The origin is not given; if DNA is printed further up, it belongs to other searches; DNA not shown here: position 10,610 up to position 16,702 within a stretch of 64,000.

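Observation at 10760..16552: PolC is about 490 aa longer than canonical PolC because of at least five in-frame insertions that do not look like inteins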

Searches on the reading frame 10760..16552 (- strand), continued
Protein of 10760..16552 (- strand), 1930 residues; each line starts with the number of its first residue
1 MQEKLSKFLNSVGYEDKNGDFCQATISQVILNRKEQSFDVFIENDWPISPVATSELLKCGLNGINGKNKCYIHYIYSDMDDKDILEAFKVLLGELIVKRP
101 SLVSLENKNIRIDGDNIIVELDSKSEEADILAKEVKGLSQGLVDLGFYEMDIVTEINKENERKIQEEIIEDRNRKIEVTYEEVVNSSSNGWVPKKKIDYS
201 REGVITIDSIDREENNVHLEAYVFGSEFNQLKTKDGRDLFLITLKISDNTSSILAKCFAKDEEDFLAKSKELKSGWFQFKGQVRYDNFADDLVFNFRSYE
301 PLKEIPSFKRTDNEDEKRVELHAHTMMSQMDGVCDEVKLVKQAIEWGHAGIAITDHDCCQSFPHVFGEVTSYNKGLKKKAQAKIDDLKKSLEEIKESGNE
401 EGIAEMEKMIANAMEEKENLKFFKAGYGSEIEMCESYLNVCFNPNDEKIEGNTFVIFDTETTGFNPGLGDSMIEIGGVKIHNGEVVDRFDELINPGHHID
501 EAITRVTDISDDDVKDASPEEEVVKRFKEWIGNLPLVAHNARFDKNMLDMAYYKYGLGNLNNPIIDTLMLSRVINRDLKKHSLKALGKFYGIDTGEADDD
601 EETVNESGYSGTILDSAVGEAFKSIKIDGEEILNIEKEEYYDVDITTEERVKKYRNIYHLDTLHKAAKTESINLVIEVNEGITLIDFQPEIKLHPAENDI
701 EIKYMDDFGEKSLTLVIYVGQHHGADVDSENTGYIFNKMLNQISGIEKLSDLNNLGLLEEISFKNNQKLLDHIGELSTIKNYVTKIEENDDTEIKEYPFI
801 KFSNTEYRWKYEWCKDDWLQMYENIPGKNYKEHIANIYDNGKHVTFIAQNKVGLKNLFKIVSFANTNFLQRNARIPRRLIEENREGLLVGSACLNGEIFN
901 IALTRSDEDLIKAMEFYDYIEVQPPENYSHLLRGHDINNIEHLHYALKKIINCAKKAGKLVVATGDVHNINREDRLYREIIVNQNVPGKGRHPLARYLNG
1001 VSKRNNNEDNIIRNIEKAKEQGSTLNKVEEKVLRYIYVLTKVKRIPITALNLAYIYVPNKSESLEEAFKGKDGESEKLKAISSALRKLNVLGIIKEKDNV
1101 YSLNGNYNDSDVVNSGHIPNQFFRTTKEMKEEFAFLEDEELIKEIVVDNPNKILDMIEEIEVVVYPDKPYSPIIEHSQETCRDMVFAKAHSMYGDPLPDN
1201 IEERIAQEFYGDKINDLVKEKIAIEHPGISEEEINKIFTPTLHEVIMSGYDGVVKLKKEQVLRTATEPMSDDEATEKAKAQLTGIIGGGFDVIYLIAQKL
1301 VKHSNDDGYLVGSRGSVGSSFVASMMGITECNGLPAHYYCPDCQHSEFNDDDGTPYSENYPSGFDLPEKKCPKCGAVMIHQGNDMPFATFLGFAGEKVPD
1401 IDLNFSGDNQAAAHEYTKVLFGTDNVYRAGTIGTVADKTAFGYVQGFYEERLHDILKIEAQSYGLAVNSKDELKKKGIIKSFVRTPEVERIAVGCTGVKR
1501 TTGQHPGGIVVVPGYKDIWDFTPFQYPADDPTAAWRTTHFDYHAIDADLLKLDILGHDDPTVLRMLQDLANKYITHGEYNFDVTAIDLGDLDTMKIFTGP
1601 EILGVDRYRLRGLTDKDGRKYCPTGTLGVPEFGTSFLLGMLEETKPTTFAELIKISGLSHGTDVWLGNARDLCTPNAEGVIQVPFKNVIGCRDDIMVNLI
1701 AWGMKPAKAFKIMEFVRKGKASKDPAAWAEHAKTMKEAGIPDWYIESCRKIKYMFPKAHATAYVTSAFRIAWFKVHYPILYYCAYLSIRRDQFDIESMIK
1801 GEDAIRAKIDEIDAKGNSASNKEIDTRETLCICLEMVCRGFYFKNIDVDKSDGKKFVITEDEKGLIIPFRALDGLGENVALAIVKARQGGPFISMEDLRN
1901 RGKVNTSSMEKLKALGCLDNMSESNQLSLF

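Call 10: find_related_loci(query=A1, collection=genome_contigs, flank=3000)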
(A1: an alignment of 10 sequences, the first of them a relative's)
Query A1 (1930 aa) in genome_contigs; peptide patterns used: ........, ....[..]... (x = any residue, [..] = any of these).
600 stretches matched a pattern (row limit reached: there are more); 507 encode a relative of the query (tblastn E <= 1e-3); the best 80 are kept; 80 distinct loci.
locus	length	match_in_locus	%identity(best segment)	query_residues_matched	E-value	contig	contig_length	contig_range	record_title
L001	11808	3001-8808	82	1-1930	0e+0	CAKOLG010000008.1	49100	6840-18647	MAG: uncultured Bacilli bacterium isolate REFINED_METABAT215_TOP10_CONTIGS_1500_ASSEMBLY_K77_MERGED__Hadza_MoBio_hadza-E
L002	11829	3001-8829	82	1-1930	0e+0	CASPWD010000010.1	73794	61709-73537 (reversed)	MAG: uncultured Bacilli bacterium isolate extra-ERR2497918.26_1677795665 genome assembly, contig: NODE_107_length_73794_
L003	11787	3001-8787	81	1-1930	0e+0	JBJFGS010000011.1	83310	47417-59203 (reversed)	MAG: Candidatus Coprovivens sp. isolate PUUB45_bin.013 NODE_122_length_83310_cov_20.650952, whole genome shotgun sequenc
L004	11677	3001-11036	72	1-1930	0e+0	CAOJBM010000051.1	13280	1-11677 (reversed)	MAG TPA_asm: uncultured Tenericutes bacterium isolate SRR19759446_bin.44_metawrap_v1.3_MAG genome assembly, contig: NODE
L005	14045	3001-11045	72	1-1930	0e+0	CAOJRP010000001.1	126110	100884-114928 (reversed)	MAG TPA_asm: uncultured Erysipelotrichaceae bacterium isolate SRR17684615_bin.2_metawrap_v1.3_MAG genome assembly, conti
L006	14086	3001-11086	82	4-1930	0e+0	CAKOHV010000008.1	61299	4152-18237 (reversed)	MAG: uncultured Bacilli bacterium isolate REFINED_METABAT215_TOP10_CONTIGS_1500_ASSEMBLY_K77_MERGED__Hadza_MoBio_hadza-E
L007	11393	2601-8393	79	5-1930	0e+0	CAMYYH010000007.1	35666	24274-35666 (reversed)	MAG TPA_asm: uncultured Tenericutes bacterium isolate SRR10912541_bin.38_metaWRAP_v1.3_MAG genome assembly, contig: ERZ1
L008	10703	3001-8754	68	1-1930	0e+0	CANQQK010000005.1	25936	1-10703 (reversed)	MAG: uncultured Bacilli bacterium isolate Lapin-011__bin56 genome assembly, contig: Lapin-011__NODE_1798_length_25936_co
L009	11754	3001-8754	68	1-1930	0e+0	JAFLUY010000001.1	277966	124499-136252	MAG: Erysipelotrichales bacterium isolate HAN091 Seq1, whole genome shotgun sequence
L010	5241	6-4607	78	389-1930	0e+0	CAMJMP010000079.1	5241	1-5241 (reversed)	MAG: uncultured Tenericutes bacterium isolate SRR12081299_bin.26_metaWRAP_v1.3_MAG genome assembly, contig: ERZ12289776.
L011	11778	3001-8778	81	1-1930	0e+0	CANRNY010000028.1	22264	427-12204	MAG: uncultured Bacilli bacterium isolate Lapin-020__bin70 genome assembly, contig: Lapin-020__NODE_2998_length_22264_co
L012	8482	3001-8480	73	1-1833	0e+0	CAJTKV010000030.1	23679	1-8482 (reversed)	MAG TPA_asm: uncultured Bacilli bacterium isolate MGBC102277 genome assembly, contig: MGBC102277.30, whole genome shotgu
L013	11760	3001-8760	62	1-1930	0e+0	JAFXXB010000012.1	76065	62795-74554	MAG: Bacilli bacterium isolate RGIG6824 Sheep_Rumen-4__c406050, whole genome shotgun sequence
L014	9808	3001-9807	78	1-1912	0e+0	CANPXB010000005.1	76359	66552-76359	MAG: uncultured Bacilli bacterium isolate Lapin-004__bin76 genome assembly, contig: Lapin-004__NODE_330_length_76359_cov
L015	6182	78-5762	63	1-1930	0e+0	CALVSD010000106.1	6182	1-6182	MAG: uncultured Bacilli bacterium isolate BRZ_EV__bin65 genome assembly, contig: BRZ_EV__NODE_14714_length_6182_cov_11.5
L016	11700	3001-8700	61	1-1930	0e+0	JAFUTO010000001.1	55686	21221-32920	MAG: Bacilli bacterium isolate RGIG4813 Roe_deer_Reticulum.Co__c1466, whole genome shotgun sequence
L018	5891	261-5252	54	207-1930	0e+0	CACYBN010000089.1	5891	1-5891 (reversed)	MAG: uncultured Erysipelotrichaceae bacterium isolate RUG11788 genome assembly, contig: RUG11788_asm_89, whole genome sh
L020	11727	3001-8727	65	1-1930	0e+0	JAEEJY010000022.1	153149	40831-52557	MAG: Bacillales bacterium isolate Tb.RUG.180 k141_6088704_flag=1_multi=20.0086_len=153149, whole genome shotgun sequence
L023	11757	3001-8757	68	1-1930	0e+0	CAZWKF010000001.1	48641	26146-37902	MAG TPA_asm: uncultured Muribaculaceae bacterium isolate SRP287540_co2_425 genome assembly, contig: NODE_615_length_4864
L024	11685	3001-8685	64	1-1930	0e+0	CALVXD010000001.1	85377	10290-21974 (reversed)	MAG: uncultured Bacilli bacterium isolate BRZ_FH__bin48 genome assembly, contig: BRZ_FH__NODE_319_length_85377_cov_14.58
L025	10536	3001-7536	61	1-1930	0e+0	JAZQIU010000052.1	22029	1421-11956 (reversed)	MAG: Bacilli bacterium isolate T1900044622_TS20190088.MAGScoT_cleanbin_000040 SGB_905_k141_1892390, whole genome shotgun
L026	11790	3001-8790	80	5-1930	0e+0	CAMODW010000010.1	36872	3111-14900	MAG: uncultured Firmicutes bacterium isolate SRR873606_bin.106_metaWRAP_v1.3_MAG genome assembly, contig: NODE_1504_leng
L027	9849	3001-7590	58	3-1930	0e+0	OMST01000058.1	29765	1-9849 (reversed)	uncultured Clostridiales bacterium isolate RUG840 genome assembly, contig: k87_28154848, whole genome shotgun sequence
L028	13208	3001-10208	57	5-1930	0e+0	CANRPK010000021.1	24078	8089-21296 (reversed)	MAG: uncultured Bacilli bacterium isolate Lapin-018__bin95 genome assembly, contig: Lapin-018__NODE_1728_length_24078_co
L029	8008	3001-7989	57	1-1930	0e+0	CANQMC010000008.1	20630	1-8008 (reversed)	MAG: uncultured Bacilli bacterium isolate Lapin-014__bin58 genome assembly, contig: Lapin-014__NODE_2092_length_20630_co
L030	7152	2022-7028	57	1-1930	0e+0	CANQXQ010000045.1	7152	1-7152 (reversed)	MAG: uncultured Bacilli bacterium isolate Lapin-020__bin23 genome assembly, contig: Lapin-020__NODE_15895_length_7152_co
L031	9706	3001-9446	57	1-1930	0e+0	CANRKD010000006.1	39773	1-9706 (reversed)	MAG: uncultured Bacilli bacterium isolate Lapin-022__bin46 genome assembly, contig: Lapin-022__NODE_941_length_39773_cov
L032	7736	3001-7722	58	1-1930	0e+0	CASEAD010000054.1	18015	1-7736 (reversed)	uncultured bacterium isolate Batch1_idba_bin.1115 genome assembly, contig: Batch1_idba_bin.1115.fa_k87_6093204, whole ge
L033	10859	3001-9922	57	1-1930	0e+0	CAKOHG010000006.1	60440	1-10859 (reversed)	MAG: uncultured Bacilli bacterium isolate REFINED_METABAT215_TOP10_CONTIGS_1500_ASSEMBLY_K77_MERGED__Hadza_MoBio_C-REDO_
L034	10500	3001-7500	57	1-1930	0e+0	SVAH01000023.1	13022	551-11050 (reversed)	MAG: Bacillota bacterium isolate SIG197 NODE_3227_length_13022_cov_11.039861, whole genome shotgun sequence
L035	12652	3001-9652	57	8-1930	0e+0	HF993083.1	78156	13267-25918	Mycoplasma sp. CAG:956 genomic scaffold, scf9, whole genome shotgun sequence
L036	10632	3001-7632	57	1-1930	0e+0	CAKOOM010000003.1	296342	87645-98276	MAG: uncultured Bacilli bacterium isolate REFINED_METABAT215_TOP10_CONTIGS_1500_ASSEMBLY_K77_MERGED__Hadza_PheChl_Fiber-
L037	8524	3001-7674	56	1-1930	0e+0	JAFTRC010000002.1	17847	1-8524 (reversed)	MAG: Bacilli bacterium isolate RGIG4073 Roe_deer_Cecum.Co__c38338, whole genome shotgun sequence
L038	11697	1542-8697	57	1-1930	0e+0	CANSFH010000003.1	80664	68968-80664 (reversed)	MAG TPA_asm: uncultured Mycoplasma sp. isolate SRR15730527_bin.41_metawrap_v1.3_MAG genome assembly, contig: NODE.470_le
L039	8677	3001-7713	57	1-1930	0e+0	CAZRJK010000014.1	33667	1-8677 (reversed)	MAG TPA_asm: uncultured Muribaculaceae bacterium isolate SRP278969_co1_369 genome assembly, contig: NODE_1161_length_336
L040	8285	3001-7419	55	1-1930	0e+0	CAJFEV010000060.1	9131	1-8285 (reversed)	uncultured Bacilli bacterium isolate Chicken_13_mag_25 genome assembly, contig: MAGpy_11413_13_idba_bin_25_fascaffold_12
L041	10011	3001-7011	56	204-1930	0e+0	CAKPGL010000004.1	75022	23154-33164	MAG: uncultured Bacilli bacterium isolate REFINED_METABAT215_TOP10_CONTIGS_1500_ASSEMBLY_K77_MERGED__Hadza_MoBio_hadza-I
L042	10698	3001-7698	57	5-1930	0e+0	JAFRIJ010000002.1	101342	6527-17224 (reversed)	MAG: Bacilli bacterium isolate RGIG2497 Goat_Jejunum-3__c60299, whole genome shotgun sequence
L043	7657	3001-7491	56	5-1930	0e+0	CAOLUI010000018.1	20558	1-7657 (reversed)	MAG TPA_asm: uncultured Bacilli bacterium isolate MGBC109233 genome assembly, contig: MGBC109233.18, whole genome shotgu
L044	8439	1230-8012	57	1-1930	0e+0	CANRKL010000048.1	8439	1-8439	MAG: uncultured Bacilli bacterium isolate Lapin-022__bin17 genome assembly, contig: Lapin-022__NODE_8511_length_8439_cov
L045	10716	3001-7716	57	1-1930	0e+0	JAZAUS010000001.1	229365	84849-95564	MAG: Bacilli bacterium isolate R95_purified_bin52 k141_245076_length_229365_cov_24.2358, whole genome shotgun sequence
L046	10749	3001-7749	57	1-1930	0e+0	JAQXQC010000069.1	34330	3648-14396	MAG: Bacilli bacterium isolate SUG1421 k141_4282197, whole genome shotgun sequence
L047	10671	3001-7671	55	1-1930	0e+0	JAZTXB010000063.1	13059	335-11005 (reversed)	MAG: Bacilli bacterium isolate T1900045331_YK20190020.MAGScoT_cleanbin_000028 SGB_6528_k141_2233955, whole genome shotgu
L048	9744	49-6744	56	24-1930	0e+0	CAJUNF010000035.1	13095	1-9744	MAG TPA_asm: uncultured Bacilli bacterium isolate MGBC162267 genome assembly, contig: MGBC162267.35, whole genome shotgu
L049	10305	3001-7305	56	97-1930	0e+0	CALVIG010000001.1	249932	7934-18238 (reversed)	MAG: uncultured Bacilli bacterium isolate BRZ_II__bin28 genome assembly, contig: BRZ_II__NODE_37_length_249932_cov_21.00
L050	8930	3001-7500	55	84-1930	0e+0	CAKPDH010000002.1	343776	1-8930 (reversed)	MAG: uncultured Bacilli bacterium isolate REFINED_METABAT215_TOP10_CONTIGS_1500_ASSEMBLY_K77_MERGED__Hadza_MoBio_C-REDO_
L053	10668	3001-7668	55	32-1930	0e+0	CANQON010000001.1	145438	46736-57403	MAG: uncultured Bacilli bacterium isolate Lapin-032__bin82 genome assembly, contig: Lapin-032__NODE_150_length_145438_co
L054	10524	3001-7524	55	84-1930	0e+0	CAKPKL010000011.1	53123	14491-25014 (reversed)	MAG: uncultured Bacilli bacterium isolate REFINED_METABAT215_TOP10_CONTIGS_1500_ASSEMBLY_K77_MERGED__Hadza_MoBio_hadza-A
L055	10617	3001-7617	56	1-1930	0e+0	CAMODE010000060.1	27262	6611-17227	MAG: uncultured Bacillales bacterium isolate SRR873609_bin.88_metaWRAP_v1.3_MAG genome assembly, contig: ERZ1756109_4514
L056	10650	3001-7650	56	1-1930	0e+0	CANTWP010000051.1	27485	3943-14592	MAG: uncultured Bacilli bacterium isolate dsm_us_coassembly__bin58 genome assembly, contig: dsm_us_coassembly__k59_12670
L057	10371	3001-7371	55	74-1930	0e+0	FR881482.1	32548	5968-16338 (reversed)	Clostridium sp. CAG:594 genomic scaffold, scf129, whole genome shotgun sequence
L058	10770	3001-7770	55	1-1930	0e+0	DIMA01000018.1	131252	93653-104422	MAG TPA_asm: Bacillales bacterium UBA5578 UBA5578_contig_17, whole genome shotgun sequence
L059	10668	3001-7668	55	1-1930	0e+0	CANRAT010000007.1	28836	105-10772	MAG: uncultured Bacilli bacterium isolate Lapin-016__bin53 genome assembly, contig: Lapin-016__NODE_1333_length_28836_co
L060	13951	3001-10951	53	1-1930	0e+0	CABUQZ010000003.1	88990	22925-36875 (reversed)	MAG TPA_asm: uncultured Clostridium sp. isolate MGYG-HGUT-04303 genome assembly, contig: GUT_GENOME265610_3, whole genom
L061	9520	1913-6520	55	1-1930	0e+0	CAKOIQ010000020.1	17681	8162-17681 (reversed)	MAG: uncultured Bacilli bacterium isolate REFINED_METABAT215_TOP10_CONTIGS_1500_ASSEMBLY_K77_MERGED__Hadza_MoBio_hadza-E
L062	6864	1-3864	58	241-1930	0e+0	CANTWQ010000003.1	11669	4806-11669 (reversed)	MAG: uncultured Bacilli bacterium isolate dsm_us_coassembly__bin27 genome assembly, contig: dsm_us_coassembly__k59_18154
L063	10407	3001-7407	55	100-1930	0e+0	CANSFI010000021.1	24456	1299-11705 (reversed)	MAG TPA_asm: uncultured Tenericutes bacterium isolate SRR15730532_bin.52_metawrap_v1.3_MAG genome assembly, contig: NODE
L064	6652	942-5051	55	207-1930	0e+0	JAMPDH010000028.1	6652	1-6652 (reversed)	MAG: Clostridium sp. isolate NALB_7821b_8 Scaffold_#28__SCF_028___6652_bp, whole genome shotgun sequence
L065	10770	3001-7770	55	1-1930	0e+0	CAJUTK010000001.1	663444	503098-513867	MAG TPA_asm: uncultured Bacilli bacterium isolate MGBC165900 genome assembly, contig: MGBC165900.1, whole genome shotgun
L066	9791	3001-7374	55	74-1930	0e+0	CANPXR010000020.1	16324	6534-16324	MAG: uncultured Bacilli bacterium isolate Lapin-004__bin62 genome assembly, contig: Lapin-004__NODE_4599_length_16324_co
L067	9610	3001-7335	55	110-1930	0e+0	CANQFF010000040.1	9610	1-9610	MAG: uncultured Bacilli bacterium isolate Lapin-005__bin51 genome assembly, contig: Lapin-005__NODE_9889_length_9610_cov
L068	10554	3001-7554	56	4-1930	0e+0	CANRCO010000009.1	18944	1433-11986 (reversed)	MAG: uncultured Bacilli bacterium isolate Lapin-027__bin76 genome assembly, contig: Lapin-027__NODE_2645_length_18944_co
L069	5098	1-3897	54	277-1930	0e+0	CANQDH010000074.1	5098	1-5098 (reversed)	MAG: uncultured Bacilli bacterium isolate Lapin-005__bin69 genome assembly, contig: Lapin-005__NODE_23835_length_5098_co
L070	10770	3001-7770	55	1-1930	0e+0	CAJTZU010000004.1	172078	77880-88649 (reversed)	MAG TPA_asm: uncultured Bacilli bacterium isolate MGBC118066 genome assembly, contig: MGBC118066.4, whole genome shotgun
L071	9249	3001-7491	56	3-1930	0e+0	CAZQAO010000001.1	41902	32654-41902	MAG TPA_asm: uncultured Muribaculaceae bacterium isolate SRP314395_co1_23 genome assembly, contig: NODE_611_length_41902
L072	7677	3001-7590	54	1-1930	0e+0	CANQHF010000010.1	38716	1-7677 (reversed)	MAG: uncultured Bacilli bacterium isolate Lapin-030__bin25 genome assembly, contig: Lapin-030__NODE_1513_length_38716_co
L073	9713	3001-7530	55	21-1930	0e+0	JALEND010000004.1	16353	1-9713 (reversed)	MAG: Mycoplasmatota bacterium isolate SUG156 k141_555200, whole genome shotgun sequence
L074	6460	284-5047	55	1-1930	0e+0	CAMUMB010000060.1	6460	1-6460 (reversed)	MAG TPA_asm: uncultured Bacillales bacterium isolate SRR14038239_bin.65_metawrap_v1.3_MAG genome assembly, contig: NODE.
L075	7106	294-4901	55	1-1930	0e+0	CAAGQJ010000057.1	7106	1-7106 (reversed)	MAG TPA_asm: Bacilli bacterium, isolate HGM10836, WGS project CAAGQJ010000000 data, contig: SRS820617_35_k75_292937, who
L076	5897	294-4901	55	1-1930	0e+0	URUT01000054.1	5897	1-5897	uncultured Tenericutes bacterium isolate UMGS1372 genome assembly, contig: NODE_3893_length_5897_cov_15.502739, whole ge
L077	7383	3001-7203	56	100-1930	0e+0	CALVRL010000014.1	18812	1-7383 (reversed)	MAG: uncultured Bacilli bacterium isolate BRZ_N__bin116 genome assembly, contig: BRZ_N__NODE_6874_length_18812_cov_7.008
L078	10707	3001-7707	53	26-1930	0e+0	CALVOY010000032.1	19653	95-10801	MAG: uncultured Bacilli bacterium isolate E06__bin86 genome assembly, contig: E06__k127_2235199, whole genome shotgun se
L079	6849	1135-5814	54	1-1930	0e+0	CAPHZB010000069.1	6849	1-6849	MAG TPA_asm: uncultured Bacilli bacterium isolate MGBC119797 genome assembly, contig: MGBC119797.69, whole genome shotgu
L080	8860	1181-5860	53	1-1930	0e+0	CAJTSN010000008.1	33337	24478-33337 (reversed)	MAG TPA_asm: uncultured Bacilli bacterium isolate MGBC111601 genome assembly, contig: MGBC111601.8, whole genome shotgun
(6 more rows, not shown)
